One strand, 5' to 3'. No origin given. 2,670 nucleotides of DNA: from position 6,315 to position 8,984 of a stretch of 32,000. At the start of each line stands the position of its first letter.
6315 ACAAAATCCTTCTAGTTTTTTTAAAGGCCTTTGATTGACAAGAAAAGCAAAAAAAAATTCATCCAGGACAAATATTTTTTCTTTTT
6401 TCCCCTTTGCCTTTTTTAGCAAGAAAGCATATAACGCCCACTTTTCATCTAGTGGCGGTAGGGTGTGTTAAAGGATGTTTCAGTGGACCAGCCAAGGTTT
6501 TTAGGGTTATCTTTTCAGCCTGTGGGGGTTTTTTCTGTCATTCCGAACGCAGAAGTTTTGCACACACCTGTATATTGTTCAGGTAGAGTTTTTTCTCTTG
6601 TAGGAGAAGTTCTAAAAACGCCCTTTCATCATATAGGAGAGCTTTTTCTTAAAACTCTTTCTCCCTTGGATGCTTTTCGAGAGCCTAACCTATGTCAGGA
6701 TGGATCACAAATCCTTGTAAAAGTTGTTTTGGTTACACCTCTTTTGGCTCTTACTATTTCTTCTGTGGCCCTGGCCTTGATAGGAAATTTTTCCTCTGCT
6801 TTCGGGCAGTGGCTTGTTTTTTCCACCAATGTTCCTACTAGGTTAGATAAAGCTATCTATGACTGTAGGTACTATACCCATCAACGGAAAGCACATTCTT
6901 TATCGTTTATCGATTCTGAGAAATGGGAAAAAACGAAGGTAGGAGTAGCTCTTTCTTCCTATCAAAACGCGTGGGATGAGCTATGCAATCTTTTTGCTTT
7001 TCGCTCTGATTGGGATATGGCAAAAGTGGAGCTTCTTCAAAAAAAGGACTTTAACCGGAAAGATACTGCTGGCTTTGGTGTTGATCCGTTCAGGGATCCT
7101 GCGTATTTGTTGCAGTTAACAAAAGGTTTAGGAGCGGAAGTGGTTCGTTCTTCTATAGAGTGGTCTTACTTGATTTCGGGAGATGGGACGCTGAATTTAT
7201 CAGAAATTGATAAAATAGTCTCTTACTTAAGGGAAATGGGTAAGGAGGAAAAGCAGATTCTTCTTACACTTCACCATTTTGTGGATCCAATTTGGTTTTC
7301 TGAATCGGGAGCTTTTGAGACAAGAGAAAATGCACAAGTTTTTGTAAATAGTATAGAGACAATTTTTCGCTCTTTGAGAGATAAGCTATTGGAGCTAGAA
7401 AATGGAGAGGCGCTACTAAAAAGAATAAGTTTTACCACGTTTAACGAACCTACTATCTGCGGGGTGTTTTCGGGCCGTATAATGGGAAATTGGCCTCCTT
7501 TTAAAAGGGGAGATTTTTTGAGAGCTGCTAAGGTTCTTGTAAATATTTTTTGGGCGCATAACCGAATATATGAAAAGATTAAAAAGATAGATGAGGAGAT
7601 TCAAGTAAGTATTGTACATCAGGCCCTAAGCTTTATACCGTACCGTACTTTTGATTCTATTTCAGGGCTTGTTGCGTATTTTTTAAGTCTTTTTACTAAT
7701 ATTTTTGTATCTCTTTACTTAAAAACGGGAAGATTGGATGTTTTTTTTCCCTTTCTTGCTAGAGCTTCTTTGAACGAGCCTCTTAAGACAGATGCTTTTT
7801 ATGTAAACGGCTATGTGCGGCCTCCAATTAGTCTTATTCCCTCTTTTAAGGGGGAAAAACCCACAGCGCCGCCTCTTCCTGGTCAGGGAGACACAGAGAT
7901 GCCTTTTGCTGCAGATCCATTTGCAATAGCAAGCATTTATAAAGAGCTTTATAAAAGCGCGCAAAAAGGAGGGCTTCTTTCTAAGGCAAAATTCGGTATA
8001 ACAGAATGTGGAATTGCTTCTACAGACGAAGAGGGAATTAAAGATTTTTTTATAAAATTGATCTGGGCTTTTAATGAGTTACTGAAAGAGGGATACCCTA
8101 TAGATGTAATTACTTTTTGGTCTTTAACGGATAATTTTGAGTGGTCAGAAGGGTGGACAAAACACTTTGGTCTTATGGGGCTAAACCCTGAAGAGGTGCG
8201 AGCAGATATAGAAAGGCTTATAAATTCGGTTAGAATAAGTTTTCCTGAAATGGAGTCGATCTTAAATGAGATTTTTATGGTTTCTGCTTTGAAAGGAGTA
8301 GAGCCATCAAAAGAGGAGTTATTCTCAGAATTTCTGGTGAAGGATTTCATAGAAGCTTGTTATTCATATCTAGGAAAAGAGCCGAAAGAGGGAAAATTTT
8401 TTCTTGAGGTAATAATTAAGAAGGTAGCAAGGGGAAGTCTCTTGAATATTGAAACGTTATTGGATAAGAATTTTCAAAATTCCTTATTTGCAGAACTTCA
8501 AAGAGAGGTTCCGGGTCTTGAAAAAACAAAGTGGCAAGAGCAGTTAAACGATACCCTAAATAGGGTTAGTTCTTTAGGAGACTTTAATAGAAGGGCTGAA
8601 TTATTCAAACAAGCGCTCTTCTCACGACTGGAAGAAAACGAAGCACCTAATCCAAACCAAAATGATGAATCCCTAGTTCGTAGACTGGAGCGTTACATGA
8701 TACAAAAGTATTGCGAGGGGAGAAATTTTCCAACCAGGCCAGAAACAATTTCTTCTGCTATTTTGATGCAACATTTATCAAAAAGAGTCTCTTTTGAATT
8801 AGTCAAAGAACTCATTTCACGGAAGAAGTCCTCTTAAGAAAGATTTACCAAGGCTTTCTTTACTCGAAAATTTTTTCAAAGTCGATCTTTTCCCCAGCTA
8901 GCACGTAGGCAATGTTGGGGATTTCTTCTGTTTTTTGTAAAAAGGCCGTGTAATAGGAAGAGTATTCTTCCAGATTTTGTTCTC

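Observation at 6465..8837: GH1 beta-glycosidase core inside a membrane-anchored 790-aa protein with an obligatory non-ATG start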

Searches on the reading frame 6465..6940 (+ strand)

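Call 56: search_protein_families(library=pfam, proteins=[window:6465-6940:+], max_evalue=10)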
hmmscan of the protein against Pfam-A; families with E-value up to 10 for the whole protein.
window:6465-6940:+ (158 aa): 0 families

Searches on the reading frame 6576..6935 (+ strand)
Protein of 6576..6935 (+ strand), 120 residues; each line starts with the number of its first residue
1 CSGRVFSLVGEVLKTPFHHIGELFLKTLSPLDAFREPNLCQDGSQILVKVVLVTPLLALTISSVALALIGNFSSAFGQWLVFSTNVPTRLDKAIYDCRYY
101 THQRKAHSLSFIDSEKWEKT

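Call 73: search_solved_structures(query=A3, max_evalue=1)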
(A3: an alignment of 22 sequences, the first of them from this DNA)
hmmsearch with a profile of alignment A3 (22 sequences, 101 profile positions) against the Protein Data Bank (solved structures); distinct sequences matched with E-value up to 1: 0.

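Call 74: search_protein_families(library=pfam, alignment_id=A3, max_evalue=1)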
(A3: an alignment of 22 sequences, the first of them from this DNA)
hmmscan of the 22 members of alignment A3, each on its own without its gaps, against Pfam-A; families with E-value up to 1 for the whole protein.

A. member 1, seq(120 aa): 0 families

B. families by the number of members that match (of 22 scanned): 3 families
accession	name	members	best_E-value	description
PF06522.17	B12D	1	0.065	NADH-ubiquinone reductase complex 1 MLRQ subunit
PF07541.17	EIF_2_alpha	1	0.15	Eukaryotic translation initiation factor 2 alpha subunit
PF11240.13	DUF3042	1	0.18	Protein of unknown function (DUF3042)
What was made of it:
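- Tried and rejected: A profile of the N-terminal module against PDB, and its members against Pfam, found nothing credible (calls 73, 74).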

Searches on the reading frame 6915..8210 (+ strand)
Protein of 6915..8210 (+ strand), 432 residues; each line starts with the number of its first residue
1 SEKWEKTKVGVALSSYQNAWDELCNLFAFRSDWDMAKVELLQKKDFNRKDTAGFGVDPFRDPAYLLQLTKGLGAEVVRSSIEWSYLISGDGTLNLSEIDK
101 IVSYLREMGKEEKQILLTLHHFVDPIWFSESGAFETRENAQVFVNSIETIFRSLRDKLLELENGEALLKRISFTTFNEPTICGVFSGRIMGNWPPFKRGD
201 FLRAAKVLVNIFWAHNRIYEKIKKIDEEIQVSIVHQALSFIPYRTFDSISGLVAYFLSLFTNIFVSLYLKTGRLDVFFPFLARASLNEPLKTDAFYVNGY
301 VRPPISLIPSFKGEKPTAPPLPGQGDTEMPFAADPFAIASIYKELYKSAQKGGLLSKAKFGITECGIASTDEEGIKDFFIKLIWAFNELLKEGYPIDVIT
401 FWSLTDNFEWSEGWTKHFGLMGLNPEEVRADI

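Call 23: search_solved_structures(query=window:6915-8210:+, max_evalue=1e-8, show_alignments=5)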
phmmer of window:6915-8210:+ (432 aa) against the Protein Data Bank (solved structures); distinct sequences matched with E-value up to 1e-8: 48.
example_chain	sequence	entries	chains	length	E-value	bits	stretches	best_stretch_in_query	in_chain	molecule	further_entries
1vff_A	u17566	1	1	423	7.6e-23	84.5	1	66-222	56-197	beta-glucosidase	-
6ier_A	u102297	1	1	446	1.6e-16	63.7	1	46-158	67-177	beta-glucosidase 1317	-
6rjk_A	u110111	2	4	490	3.7e-15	59.2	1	66-426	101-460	Beta-glucosidase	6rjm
6z1h_A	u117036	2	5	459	6.5e-15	58.4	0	65-241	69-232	ANCESTRAL RECONSTRUCTED GLYCOSIDASE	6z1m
6rjo_A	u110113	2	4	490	1.8e-14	57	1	66-426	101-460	Beta-glucosidase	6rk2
8puo_A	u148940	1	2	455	2.3e-13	53.3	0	66-234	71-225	Beta-glucosidase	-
6qwi_A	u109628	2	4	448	5.3e-13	52.1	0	50-267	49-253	Beta-glucosidase A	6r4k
1uyq_A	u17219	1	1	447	7.2e-13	51.7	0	50-267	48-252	BETA-GLUCOSIDASE A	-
1bga_A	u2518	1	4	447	7.2e-13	51.7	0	50-267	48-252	BETA-GLUCOSIDASE A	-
1tr1_A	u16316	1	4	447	7.2e-13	51.6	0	50-267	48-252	BETA-GLUCOSIDASE A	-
1e4i_A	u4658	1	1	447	7.3e-13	51.6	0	50-267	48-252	BETA-GLUCOSIDASE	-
1bgg_A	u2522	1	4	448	7.3e-13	51.6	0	50-267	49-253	BETA-GLUCOSIDASE A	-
8y9q_A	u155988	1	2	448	4.2e-12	49.1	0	10-227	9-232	b-glucosidase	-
6wiu_A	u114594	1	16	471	5.5e-11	45.4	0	377-424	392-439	Beta-glucosidase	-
4ptv_A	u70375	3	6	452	7.9e-11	44.9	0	388-424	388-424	Glycoside hydrolase family 1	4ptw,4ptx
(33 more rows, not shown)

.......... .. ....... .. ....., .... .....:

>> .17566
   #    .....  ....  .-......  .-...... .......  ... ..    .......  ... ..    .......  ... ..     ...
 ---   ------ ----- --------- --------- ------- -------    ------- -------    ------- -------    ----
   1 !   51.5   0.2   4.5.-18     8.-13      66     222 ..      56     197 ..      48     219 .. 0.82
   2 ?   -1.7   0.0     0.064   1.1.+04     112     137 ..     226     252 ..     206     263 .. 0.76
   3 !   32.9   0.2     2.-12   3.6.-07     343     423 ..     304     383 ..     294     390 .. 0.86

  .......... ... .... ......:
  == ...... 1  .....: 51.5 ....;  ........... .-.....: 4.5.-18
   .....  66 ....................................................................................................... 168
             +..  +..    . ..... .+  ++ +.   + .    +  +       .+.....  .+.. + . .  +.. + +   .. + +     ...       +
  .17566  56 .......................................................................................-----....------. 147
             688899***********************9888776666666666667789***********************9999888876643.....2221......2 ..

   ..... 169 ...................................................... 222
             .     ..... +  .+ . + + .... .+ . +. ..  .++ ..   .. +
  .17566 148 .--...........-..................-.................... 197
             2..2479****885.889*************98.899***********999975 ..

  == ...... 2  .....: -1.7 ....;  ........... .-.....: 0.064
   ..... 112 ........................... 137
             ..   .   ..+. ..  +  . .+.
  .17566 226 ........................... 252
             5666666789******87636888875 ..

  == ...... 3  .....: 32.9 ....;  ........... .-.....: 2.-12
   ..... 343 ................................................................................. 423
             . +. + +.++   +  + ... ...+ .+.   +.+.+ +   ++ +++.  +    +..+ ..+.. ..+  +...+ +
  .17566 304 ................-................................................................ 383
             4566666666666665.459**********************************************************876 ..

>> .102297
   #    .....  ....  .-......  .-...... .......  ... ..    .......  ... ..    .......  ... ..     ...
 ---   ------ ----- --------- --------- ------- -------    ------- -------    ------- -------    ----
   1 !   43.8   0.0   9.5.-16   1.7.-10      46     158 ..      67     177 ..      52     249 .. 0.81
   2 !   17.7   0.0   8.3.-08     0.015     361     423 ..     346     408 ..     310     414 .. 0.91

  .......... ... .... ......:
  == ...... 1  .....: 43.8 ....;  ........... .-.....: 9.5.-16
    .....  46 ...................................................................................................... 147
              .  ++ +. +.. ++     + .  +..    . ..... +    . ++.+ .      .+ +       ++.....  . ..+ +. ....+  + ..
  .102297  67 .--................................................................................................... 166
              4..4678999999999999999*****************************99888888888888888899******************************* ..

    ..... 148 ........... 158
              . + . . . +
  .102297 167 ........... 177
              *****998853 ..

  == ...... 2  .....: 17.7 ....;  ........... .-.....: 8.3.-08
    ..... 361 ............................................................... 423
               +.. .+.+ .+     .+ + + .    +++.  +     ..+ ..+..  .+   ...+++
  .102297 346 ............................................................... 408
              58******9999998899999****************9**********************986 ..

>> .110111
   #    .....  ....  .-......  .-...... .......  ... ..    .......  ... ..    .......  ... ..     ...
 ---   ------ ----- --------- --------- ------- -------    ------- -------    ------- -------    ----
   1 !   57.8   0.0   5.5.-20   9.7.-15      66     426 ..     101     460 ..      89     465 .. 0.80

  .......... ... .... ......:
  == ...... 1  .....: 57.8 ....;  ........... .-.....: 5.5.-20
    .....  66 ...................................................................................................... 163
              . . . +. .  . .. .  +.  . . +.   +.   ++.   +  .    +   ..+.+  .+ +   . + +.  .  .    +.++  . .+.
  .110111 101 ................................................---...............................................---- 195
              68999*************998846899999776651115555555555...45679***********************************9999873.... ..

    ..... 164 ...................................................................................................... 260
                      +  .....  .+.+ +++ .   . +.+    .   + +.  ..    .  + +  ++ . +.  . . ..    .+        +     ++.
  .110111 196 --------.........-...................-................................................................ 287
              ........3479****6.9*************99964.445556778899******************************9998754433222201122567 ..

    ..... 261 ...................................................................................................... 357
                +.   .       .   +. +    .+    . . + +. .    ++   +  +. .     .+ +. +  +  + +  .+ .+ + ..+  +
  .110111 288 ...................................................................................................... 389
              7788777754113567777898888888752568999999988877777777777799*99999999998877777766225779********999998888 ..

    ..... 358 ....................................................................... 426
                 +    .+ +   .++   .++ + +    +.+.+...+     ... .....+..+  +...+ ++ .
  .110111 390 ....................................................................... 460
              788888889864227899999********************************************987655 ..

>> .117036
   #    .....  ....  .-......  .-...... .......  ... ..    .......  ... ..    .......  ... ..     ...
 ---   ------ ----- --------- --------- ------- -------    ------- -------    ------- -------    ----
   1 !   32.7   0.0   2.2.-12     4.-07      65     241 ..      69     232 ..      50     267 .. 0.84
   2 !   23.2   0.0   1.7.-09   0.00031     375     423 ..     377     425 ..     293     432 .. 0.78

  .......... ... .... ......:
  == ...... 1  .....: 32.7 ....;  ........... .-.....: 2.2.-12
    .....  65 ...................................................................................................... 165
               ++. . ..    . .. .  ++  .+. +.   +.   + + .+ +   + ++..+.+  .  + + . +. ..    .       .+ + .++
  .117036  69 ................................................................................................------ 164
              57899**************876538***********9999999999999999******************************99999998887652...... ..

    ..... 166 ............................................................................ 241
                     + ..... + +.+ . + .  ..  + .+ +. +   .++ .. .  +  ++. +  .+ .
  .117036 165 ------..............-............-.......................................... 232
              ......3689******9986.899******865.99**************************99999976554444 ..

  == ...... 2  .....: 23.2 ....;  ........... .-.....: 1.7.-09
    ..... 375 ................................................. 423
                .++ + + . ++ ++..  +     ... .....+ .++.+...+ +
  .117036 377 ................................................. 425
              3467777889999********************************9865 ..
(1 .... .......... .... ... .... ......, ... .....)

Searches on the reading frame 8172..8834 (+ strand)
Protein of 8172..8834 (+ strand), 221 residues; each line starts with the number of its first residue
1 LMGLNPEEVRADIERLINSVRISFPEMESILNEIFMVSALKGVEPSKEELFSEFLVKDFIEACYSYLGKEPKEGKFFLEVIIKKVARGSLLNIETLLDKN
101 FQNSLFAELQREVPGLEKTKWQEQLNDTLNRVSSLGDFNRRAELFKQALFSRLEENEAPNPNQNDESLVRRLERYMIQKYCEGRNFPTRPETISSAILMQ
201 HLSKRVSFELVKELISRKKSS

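Call 53: find_homologous_proteins(query=window:8190-8834:+, max_evalue=0.01)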
Query window:8190-8834:+: 464 candidates shared short words with the query, none scored E <= 0.01.
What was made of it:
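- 8190..8834 (+): Lineage-specific all-helical C-terminal extension, aa 576-790. Only its first ~50 aa are faintly alignable to the orthologue. No homologues (call 53).
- Tried and rejected: The C-terminal extension returned nothing (call 53).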

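Call 56: search_protein_families(library=pfam, proteins=[window:8172-8834:+], max_evalue=10)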
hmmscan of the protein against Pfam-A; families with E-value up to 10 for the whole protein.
window:8172-8834:+ (221 aa): 0 families
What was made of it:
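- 8190..8834 (+): No Pfam match (call 56).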

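Call 62: predict_structure(protein=window:8172-8834:+)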
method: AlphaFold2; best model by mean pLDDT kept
length: 221 residues; sequences in the alignment: 1
mean_pLDDT: 42.8   pTM: 0.29
mean pLDDT of the five models: 42.8, 42.8, 42.7, 42.4, 41.6
residues with pLDDT >= 90: 0; 70-90: 6; 50-70: 30; < 50: 185
segments of 3 or more residues with pLDDT < 50: 1-75, 77-94, 131-221
pLDDT, mean of each block of 10 residues (from residue 1): 33 39 40 31 32 37 40 47 39 53 67 66 56 38 40 39 42 47 42 40 37 37 33
secondary structure, 60 per line:
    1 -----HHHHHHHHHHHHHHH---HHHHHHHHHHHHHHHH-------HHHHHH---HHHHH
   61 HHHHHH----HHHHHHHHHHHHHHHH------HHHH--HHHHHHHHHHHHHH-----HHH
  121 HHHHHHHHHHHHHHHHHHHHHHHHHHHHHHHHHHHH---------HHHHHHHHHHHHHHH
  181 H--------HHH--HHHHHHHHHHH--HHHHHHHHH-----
elements in order: H6-20 H24-39 H47-52 H56-66 H71-86 H93-96 H99-112 H118-156 H166-181 H195-205 H208-216
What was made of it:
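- Tried and rejected: AF2 of the C-terminal extension alone gave pLDDT 43 (call 62).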
